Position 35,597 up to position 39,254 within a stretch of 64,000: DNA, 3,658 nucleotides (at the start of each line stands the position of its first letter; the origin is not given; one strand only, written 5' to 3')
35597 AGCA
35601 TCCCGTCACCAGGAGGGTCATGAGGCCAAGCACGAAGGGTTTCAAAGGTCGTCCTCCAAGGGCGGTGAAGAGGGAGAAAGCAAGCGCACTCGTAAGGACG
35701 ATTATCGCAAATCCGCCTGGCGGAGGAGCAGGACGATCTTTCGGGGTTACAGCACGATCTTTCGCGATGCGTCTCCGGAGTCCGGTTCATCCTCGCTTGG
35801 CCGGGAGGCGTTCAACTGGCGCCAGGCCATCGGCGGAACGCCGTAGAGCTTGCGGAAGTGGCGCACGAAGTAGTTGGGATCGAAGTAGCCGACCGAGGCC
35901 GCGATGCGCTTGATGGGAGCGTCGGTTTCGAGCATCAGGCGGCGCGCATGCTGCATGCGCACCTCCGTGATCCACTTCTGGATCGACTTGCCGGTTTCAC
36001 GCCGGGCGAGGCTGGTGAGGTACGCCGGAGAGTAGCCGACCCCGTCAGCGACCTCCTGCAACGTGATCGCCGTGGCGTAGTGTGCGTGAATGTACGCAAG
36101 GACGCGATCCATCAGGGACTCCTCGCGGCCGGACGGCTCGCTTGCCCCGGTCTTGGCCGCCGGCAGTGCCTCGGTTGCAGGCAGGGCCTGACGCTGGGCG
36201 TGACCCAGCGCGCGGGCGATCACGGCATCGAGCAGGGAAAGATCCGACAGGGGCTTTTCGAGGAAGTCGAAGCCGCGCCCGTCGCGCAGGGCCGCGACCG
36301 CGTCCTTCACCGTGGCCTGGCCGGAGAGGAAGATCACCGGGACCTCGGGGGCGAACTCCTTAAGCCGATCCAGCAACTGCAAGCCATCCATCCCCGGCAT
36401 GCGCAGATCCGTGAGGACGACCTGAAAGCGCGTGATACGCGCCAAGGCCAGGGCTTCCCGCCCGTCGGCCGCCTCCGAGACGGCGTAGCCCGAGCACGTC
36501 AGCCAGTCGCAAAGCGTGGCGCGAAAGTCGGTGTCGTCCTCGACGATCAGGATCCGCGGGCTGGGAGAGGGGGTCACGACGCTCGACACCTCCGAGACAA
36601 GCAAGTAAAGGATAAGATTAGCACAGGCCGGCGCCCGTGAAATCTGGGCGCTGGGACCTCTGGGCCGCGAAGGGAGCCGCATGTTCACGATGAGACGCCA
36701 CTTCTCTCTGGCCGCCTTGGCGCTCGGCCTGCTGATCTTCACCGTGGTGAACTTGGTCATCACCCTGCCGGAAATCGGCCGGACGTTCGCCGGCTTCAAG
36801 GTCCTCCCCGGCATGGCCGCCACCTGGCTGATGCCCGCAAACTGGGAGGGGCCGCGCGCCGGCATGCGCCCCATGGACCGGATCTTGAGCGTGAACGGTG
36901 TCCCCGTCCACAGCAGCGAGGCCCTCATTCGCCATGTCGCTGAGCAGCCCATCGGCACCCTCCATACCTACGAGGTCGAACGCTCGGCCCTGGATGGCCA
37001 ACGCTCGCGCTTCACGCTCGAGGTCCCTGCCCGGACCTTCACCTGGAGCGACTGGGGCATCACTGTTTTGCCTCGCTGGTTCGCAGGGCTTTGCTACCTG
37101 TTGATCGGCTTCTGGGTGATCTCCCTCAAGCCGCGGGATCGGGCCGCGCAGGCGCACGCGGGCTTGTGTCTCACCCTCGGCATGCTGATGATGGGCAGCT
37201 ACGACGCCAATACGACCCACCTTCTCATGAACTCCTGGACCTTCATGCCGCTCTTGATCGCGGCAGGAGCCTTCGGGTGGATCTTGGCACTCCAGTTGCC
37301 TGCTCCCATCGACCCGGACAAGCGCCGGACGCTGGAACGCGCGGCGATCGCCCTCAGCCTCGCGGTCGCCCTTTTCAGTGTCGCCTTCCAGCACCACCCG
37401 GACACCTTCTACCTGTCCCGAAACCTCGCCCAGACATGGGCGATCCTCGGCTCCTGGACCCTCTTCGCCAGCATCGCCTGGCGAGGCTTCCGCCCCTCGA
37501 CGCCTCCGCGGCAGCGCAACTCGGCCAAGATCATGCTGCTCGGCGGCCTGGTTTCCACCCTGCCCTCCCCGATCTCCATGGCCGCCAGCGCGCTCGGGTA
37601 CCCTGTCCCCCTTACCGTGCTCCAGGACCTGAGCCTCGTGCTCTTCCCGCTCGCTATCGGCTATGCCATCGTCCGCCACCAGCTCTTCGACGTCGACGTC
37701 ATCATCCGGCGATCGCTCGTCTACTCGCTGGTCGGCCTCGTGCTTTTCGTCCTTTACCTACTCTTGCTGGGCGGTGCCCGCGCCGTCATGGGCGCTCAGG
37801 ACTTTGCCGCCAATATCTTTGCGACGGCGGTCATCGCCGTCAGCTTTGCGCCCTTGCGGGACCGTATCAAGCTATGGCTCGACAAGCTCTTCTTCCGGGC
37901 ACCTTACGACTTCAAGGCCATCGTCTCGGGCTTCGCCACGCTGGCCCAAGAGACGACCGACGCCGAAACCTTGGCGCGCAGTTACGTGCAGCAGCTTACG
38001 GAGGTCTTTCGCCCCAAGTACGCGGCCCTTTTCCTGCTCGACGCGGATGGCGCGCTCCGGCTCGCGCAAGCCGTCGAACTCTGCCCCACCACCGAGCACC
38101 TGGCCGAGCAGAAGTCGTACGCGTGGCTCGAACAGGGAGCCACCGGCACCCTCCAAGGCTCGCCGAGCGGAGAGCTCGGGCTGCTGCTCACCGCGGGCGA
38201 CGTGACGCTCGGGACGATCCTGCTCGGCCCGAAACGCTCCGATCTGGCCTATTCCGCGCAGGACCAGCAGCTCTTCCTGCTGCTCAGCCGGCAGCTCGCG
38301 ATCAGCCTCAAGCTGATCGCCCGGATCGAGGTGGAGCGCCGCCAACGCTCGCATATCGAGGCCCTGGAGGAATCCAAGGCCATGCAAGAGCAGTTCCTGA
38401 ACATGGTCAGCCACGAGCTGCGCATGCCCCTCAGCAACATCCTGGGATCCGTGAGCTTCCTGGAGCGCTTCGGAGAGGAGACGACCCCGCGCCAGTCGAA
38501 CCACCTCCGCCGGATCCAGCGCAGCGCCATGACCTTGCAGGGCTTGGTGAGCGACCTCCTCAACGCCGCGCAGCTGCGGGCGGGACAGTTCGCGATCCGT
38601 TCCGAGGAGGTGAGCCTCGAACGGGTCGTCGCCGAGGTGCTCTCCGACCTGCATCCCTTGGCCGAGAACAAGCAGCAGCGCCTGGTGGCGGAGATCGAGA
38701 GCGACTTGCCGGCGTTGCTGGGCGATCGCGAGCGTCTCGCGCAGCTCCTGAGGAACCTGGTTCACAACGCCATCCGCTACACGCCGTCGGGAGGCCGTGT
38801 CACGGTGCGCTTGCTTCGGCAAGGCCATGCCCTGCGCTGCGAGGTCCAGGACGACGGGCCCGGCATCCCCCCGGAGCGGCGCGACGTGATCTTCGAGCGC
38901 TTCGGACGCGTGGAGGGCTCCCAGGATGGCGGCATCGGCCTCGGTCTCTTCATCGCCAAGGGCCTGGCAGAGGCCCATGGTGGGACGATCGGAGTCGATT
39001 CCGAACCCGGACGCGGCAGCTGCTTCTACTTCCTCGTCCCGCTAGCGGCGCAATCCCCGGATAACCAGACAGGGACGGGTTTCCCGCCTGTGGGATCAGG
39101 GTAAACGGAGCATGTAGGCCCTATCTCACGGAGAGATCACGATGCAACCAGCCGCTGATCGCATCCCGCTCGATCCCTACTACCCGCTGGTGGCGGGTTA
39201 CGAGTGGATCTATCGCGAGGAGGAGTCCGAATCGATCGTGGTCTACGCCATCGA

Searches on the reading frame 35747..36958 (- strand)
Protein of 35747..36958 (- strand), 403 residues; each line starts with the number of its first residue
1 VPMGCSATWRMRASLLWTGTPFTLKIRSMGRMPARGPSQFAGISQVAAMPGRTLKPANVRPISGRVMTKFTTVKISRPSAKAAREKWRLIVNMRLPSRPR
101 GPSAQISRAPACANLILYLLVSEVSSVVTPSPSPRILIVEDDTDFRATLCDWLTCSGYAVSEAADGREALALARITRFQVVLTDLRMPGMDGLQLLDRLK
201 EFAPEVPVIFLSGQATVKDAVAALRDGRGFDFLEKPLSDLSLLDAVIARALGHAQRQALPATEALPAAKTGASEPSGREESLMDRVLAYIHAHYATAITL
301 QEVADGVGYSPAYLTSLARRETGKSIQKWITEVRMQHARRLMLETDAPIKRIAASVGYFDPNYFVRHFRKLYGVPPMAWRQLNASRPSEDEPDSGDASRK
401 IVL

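Call 19: search_protein_families(library=pfam, proteins=[window:35747-36958:-], max_evalue=0.001)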
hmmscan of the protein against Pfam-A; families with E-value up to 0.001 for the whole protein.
window:35747-36958:- (403 aa): 3 families
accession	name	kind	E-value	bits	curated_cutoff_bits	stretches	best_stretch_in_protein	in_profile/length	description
PF00072.30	Response_reg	-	2.8e-26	92.3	30.2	1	136-246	1-110/111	Response regulator receiver domain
PF12833.13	HTH_18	-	3.9e-24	85.2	33.6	1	304-381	2-79/80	Helix-turn-helix domain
PF00165.29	HTH_AraC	-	3.4e-17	62.6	26.6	2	290-331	1-42/42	Bacterial regulatory helix-turn-helix proteins, AraC family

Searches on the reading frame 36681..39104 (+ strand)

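Call 19: search_protein_families(library=pfam, proteins=[window:36681-39104:+], max_evalue=0.001)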
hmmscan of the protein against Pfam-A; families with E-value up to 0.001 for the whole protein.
window:36681-39104:+ (807 aa): 5 families
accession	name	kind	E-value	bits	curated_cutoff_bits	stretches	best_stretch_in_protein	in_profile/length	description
PF02518.31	HATPase_c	-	1.2e-30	106.6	26.4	1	681-789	1-110/111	Histidine kinase-, DNA gyrase B-, and HSP90-like ATPase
PF00512.31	HisKA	-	1.4e-13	51.1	26.9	1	569-635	2-66/66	His Kinase A (phospho-acceptor) domain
PF13180.12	PDZ_2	-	3.3e-05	24.5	27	1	59-114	27-79/80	PDZ domain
PF13581.12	HATPase_c_2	-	0.00019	21.9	27.4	1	691-764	41-110/127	Histidine kinase-like ATPase domain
PF17820.7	PDZ_6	-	0.00068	19.8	27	0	59-99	13-52/54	PDZ domain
